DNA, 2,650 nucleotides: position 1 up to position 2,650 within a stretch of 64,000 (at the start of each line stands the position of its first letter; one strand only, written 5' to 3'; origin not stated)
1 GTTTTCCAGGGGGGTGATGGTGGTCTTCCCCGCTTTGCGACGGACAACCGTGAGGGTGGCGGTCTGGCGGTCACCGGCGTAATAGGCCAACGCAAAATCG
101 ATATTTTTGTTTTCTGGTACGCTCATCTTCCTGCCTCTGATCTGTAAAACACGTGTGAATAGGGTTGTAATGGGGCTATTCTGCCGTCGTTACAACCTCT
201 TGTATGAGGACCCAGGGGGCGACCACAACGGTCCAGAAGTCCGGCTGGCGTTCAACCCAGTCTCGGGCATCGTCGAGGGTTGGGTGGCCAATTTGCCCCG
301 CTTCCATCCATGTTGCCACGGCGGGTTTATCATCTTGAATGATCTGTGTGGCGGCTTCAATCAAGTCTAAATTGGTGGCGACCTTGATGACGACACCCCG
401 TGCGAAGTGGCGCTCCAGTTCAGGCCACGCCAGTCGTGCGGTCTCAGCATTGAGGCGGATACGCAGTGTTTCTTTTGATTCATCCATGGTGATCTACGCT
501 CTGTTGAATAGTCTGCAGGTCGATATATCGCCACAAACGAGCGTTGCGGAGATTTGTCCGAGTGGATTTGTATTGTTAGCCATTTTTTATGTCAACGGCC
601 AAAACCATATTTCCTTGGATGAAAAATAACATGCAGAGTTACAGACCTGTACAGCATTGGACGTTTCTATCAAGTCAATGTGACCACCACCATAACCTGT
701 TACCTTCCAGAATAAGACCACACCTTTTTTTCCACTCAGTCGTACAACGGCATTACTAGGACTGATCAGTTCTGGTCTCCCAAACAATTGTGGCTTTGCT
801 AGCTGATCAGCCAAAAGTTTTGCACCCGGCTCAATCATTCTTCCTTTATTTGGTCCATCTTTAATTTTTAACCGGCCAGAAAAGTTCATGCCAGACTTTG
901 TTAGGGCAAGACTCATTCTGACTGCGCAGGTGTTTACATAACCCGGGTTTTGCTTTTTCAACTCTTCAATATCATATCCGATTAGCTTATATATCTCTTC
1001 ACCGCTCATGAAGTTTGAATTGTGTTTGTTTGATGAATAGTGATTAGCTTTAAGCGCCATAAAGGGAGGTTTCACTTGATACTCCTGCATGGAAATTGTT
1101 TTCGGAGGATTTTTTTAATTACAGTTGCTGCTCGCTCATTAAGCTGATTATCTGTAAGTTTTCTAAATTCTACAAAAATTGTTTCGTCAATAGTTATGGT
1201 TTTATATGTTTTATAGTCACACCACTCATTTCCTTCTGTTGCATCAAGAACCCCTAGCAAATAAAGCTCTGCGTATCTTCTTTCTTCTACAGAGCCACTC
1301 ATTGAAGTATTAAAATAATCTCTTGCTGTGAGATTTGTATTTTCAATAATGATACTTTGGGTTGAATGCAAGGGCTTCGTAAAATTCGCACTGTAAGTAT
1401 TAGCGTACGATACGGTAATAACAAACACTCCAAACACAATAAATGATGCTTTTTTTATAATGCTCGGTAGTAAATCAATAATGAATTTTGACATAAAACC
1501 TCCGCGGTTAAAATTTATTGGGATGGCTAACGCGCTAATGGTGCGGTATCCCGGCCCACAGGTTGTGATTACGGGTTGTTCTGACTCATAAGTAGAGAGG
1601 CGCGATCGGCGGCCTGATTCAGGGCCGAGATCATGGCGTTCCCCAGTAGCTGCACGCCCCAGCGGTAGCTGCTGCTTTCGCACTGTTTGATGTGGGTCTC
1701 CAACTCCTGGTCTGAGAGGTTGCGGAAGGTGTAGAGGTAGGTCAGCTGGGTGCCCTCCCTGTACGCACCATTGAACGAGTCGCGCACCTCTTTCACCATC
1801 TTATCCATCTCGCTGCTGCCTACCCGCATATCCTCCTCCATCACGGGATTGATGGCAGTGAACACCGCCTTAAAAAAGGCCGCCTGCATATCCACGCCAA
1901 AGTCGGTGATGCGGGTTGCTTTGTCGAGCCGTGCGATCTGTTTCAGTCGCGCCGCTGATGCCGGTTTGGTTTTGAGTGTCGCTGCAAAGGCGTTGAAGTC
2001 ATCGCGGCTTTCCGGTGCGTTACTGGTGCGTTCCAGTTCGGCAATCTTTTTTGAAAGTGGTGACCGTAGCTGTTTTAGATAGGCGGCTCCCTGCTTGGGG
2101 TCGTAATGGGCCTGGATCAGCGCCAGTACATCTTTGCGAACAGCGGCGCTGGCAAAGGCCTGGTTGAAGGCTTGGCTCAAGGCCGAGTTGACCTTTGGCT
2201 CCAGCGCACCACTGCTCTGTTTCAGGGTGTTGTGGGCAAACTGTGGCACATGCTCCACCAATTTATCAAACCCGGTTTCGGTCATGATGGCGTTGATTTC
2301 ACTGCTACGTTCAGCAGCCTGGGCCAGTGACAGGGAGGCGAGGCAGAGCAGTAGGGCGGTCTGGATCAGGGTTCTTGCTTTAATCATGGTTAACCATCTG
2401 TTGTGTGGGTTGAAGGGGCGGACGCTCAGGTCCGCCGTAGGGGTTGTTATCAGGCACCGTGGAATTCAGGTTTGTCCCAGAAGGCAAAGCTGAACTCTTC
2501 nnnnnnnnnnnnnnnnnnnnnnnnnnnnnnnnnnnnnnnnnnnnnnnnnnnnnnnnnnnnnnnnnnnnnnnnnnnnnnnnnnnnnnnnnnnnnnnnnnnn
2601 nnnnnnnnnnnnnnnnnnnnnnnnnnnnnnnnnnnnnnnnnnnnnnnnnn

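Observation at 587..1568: AT-rich islet carrying an orphan T6SS Tae4 amidase effector with an upstream putative Tai4/Rap1a-like periplasmic immunity gene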

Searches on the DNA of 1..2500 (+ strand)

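Call 11: search_dna_similar(query=window:400-1700:+, collection=plasmids, mode=distant)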
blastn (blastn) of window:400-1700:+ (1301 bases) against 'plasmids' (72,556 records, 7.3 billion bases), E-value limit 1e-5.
No match.

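Call 83: search_with_rna_model(model_id=R1, source=window, start=1, end=2500, filters=off, max_evalue=10, show_alignments=4)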
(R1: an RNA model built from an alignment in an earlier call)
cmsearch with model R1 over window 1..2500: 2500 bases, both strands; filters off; matches with E-value up to 10: 5.
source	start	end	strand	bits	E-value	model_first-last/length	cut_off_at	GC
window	1486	1513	+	7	1.9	1-67/67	no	0.36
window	2118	2151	+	6.5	2.7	1-67/67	no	0.62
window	2417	2436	+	5.3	6.5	1-67/67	no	0.8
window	2417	2436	-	5.2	6.8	1-67/67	no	0.8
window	1344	1405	-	4.9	8.5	1-67/67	no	0.39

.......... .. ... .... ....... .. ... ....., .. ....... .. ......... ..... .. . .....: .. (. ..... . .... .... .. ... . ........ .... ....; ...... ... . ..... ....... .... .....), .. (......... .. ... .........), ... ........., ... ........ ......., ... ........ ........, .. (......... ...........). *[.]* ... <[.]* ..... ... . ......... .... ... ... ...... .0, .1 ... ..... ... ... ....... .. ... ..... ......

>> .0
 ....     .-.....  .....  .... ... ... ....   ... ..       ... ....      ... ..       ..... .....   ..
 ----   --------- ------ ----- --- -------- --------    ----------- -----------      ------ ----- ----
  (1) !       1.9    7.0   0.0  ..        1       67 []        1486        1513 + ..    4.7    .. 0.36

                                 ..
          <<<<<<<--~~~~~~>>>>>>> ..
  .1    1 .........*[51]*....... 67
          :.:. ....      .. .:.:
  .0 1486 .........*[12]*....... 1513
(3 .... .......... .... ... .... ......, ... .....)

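Call 84: search_with_rna_model(model_id=R1, source=L010, filters=off, max_evalue=10, show_alignments=5)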
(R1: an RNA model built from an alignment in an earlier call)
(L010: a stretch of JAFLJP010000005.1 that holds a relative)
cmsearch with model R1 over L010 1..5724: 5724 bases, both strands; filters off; matches with E-value up to 10: 4.
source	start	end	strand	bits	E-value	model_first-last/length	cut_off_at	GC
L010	5410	5454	-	6.8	5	1-67/67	no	0.42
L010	515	568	+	6.6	5.8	1-67/67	no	0.61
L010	992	1043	-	6.5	6.3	1-67/67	no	0.33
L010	2325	2355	-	6.1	7.9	1-67/67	no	0.45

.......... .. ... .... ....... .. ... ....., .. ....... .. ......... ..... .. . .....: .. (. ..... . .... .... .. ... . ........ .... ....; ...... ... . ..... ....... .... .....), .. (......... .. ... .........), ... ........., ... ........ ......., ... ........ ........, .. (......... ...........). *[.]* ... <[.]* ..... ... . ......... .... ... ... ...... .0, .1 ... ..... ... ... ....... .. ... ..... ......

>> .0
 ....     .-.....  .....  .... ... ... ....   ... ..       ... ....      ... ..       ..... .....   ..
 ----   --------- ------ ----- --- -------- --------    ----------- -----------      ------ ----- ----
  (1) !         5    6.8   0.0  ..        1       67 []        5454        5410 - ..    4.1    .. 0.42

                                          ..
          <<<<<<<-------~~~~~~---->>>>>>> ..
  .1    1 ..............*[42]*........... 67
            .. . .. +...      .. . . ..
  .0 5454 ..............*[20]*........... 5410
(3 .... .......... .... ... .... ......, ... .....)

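Call 85: search_with_rna_model(model_id=R1, source=L007, start=8000, end=12500, filters=off, max_evalue=10, show_alignments=4)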
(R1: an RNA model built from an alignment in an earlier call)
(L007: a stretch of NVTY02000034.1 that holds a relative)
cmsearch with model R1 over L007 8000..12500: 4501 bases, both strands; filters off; matches with E-value up to 10: 13.
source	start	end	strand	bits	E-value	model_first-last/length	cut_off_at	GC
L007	10515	10592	+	8.2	1.5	1-67/67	no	0.49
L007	9733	9756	-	8.1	1.6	1-67/67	no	0.17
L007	9635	9659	+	7.6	2.3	1-67/67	no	0.16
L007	11418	11479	+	6.8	3.9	1-67/67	no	0.39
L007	8520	8559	-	6.7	4.1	1-67/67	no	0.43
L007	11895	11924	+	6.4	5.3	1-67/67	no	0.3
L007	9728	9761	+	6.1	6.4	1-67/67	no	0.15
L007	10415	10447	-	6.1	6.5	1-67/67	no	0.33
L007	10174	10208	+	6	7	1-67/67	no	0.43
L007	8838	8890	-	5.9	7.1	1-67/67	no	0.55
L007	8520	8559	+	5.9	7.6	1-67/67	no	0.43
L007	11307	11385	-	5.8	8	1-67/67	no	0.51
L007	8475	8517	+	5.7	8.8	1-67/67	no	0.3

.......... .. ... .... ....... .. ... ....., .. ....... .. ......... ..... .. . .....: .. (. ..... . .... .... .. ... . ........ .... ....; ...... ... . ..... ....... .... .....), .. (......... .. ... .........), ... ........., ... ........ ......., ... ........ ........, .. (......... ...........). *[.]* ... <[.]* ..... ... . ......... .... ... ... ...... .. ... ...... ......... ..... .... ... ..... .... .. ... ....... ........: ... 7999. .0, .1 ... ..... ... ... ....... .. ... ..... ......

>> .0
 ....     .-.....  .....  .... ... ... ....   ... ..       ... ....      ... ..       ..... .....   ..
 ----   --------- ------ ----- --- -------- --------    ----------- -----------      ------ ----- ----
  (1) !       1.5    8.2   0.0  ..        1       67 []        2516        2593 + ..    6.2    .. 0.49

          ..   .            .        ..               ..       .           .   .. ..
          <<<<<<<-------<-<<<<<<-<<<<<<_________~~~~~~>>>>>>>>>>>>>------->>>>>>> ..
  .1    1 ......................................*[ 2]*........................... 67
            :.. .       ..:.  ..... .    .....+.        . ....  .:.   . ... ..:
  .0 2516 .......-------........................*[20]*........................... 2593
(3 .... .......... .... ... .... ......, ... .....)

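Call 86: search_with_rna_model(model_id=R1, source=L013, start=8000, end=12500, filters=off, max_evalue=10, show_alignments=4)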
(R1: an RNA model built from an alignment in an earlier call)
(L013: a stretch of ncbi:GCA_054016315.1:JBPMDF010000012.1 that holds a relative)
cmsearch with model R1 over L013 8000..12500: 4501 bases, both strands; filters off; matches with E-value up to 10: 9.
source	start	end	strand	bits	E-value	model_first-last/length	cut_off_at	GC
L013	9536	9562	-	9.9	0.43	1-67/67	no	0.48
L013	9742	9768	-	8.4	1.3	1-67/67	no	0.22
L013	11807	11827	-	8.3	1.4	1-67/67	no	0.57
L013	8360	8408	+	7.6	2.3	1-67/67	no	0.65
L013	11421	11463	-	6.6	4.5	1-67/67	no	0.51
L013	10606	10656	-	6.6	4.7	1-67/67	no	0.67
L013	9380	9413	-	6.3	5.6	1-67/67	no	0.5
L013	9716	9744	+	5.9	7.2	1-67/67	no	0.24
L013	9993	10017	-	5.9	7.2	1-67/67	no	0.16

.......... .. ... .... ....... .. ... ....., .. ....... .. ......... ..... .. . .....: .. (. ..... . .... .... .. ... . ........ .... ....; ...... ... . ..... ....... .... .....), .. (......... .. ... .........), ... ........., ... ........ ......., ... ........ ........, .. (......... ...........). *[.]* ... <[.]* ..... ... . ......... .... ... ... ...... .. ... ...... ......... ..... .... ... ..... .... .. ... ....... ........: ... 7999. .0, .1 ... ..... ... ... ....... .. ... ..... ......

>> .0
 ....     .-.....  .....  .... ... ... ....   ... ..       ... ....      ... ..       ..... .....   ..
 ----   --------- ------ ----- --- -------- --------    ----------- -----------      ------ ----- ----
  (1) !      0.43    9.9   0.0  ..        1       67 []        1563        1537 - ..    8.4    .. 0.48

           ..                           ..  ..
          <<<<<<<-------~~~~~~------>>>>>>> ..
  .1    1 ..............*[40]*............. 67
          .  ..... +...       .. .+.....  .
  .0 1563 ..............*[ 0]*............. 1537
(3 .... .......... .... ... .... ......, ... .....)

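Call 97: search_with_rna_model(model_id=R1, sources=[L025, L026, L027, L028, L029, L030, L031, L032, L033, L034, L035, L036, L037, L038, L039, L040, L041, L042, L043, L044, L045, L046, L047, L048, L049, L050, L051, L052, L053, L054, L055, L056, L057, L058, L059, L060, L061, L062, L063, L064, L065, L066, L067, L068, L069, L070, L071, L072, L073, L074, L075, L076, L077, L078, L079, L080, L081, L082, L083, L084, L085, L086, L087, L088, L089, L090, L091, L092, L093, L094, L095, L096, L097, L098, L099, L100, L101, L102, L103, L104], max_evalue=1)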
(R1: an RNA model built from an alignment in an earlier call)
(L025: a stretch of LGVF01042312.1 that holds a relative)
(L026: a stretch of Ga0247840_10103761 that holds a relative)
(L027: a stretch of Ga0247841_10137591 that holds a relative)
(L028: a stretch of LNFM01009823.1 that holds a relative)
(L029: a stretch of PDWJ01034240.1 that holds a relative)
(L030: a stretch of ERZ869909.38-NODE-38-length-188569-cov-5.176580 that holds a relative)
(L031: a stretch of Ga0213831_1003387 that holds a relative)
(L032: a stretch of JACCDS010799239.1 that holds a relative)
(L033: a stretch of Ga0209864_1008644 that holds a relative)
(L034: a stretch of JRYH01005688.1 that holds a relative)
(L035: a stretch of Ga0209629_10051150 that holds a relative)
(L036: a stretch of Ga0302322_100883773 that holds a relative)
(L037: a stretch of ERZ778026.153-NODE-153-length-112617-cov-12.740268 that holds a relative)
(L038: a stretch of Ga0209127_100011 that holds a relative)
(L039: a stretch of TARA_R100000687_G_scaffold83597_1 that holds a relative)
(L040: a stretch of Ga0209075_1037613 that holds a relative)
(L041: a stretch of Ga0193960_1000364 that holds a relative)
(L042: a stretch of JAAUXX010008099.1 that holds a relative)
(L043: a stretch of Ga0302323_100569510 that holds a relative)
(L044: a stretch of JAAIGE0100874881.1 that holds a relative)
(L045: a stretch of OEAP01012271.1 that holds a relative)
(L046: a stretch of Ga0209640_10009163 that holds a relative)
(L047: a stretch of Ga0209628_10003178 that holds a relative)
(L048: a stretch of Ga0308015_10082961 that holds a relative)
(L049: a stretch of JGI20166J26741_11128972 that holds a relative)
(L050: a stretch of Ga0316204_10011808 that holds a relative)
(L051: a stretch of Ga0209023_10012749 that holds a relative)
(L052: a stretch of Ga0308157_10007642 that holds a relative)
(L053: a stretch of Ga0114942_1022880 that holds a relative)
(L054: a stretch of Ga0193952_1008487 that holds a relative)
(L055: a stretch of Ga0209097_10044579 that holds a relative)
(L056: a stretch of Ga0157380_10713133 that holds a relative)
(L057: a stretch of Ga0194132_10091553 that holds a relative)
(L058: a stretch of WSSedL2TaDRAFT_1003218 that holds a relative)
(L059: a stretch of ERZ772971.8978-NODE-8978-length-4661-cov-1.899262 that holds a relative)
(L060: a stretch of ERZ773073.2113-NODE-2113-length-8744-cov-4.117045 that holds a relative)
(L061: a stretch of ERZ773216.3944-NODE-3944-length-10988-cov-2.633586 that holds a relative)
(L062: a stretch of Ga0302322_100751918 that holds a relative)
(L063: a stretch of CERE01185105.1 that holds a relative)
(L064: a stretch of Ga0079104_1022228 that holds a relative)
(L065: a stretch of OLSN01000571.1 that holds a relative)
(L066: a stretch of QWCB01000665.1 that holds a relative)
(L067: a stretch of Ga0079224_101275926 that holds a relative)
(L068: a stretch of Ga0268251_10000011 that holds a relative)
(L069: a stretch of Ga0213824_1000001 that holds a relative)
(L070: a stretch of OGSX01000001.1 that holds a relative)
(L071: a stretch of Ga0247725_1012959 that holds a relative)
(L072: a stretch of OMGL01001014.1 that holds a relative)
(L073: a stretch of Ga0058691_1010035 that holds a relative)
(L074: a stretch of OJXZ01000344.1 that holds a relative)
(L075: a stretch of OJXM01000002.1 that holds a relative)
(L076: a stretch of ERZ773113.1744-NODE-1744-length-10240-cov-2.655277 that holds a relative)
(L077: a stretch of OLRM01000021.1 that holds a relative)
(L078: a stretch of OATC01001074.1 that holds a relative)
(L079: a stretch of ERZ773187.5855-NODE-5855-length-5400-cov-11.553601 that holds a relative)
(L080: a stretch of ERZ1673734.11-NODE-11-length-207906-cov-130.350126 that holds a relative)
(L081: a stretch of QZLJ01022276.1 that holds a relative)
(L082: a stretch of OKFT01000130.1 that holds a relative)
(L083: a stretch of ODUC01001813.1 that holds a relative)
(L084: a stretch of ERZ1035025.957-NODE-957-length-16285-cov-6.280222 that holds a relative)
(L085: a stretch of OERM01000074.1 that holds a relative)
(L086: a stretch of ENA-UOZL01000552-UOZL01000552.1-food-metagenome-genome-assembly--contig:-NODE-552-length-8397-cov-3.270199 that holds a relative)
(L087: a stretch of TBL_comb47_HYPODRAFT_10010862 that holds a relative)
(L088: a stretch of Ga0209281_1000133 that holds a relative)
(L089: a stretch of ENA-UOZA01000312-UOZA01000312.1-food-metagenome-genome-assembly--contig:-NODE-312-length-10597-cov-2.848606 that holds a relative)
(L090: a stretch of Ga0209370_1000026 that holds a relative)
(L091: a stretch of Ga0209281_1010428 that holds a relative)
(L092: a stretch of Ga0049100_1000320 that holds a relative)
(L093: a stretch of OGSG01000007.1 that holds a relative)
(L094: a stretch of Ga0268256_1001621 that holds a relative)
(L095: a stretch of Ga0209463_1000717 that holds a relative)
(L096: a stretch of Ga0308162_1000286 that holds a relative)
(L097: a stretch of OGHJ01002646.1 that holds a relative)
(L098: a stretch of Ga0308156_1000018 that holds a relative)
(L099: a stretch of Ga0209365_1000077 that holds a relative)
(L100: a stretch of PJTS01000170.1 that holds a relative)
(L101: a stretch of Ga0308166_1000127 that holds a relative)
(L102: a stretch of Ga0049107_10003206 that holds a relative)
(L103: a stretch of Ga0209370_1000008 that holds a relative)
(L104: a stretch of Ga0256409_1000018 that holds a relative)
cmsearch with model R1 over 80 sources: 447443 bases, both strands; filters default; matches with E-value up to 1: 12.
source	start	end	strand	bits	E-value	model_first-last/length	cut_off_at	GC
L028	1108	1228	+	76.4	1.7e-19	1-67/67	no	0.5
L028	2759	2879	+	73.8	1.1e-18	1-67/67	no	0.55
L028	1756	1875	+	71.9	4.2e-18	1-67/67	no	0.56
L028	4495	4617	+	65.7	3.3e-16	1-67/67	no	0.57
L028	3501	3578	+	35.3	7e-07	1-67/67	no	0.63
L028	5345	5398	+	27.7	0.00015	1-67/67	no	0.69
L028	1108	1228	-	25.2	0.00085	1-67/67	no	0.5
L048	118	213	+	24.1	0.0019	1-67/67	no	0.36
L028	2759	2879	-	20.3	0.029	1-67/67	no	0.55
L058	593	679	+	16.8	0.33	1-67/67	no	0.63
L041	2082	2141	+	16.2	0.52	1-67/67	no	0.57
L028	1756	1875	-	15.7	0.7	1-67/67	no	0.56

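Call 108: search_with_rna_model(model_id=R1, sources=[L025, L048, L058, L029, L040, L042, L054, L032], filters=off, max_evalue=1)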
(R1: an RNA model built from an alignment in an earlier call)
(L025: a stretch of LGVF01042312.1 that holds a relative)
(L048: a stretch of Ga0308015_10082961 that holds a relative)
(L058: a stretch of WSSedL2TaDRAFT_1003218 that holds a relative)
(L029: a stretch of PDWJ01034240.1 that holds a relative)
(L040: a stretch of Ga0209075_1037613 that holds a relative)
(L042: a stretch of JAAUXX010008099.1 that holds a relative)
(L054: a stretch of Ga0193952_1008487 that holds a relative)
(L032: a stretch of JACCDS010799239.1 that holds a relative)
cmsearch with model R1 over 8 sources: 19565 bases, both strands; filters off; matches with E-value up to 1: 1.
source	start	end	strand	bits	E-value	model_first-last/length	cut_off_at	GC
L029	450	503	+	13.5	0.15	1-67/67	no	0.56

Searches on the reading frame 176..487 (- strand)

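Call 5: search_protein_families(library=pfam, proteins=[window:176-487:-], max_evalue=1)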
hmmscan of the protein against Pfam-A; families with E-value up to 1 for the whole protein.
window:176-487:- (103 aa): 2 families
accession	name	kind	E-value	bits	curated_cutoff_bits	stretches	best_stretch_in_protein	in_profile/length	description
PF10052.14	DUF2288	-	5.9e-32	110.1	25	1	8-97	2-91/91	Protein of unknown function (DUF2288)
PF23520.1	Microp_apicomplexa_11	-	0.075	13.7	27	1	17-50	26-60/94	Apicomplexa microprotein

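Call 6: search_protein_families(library=ncbifam, proteins=[window:176-487:-], max_evalue=1)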
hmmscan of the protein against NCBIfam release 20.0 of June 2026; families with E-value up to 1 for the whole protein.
window:176-487:- (103 aa): 0 families
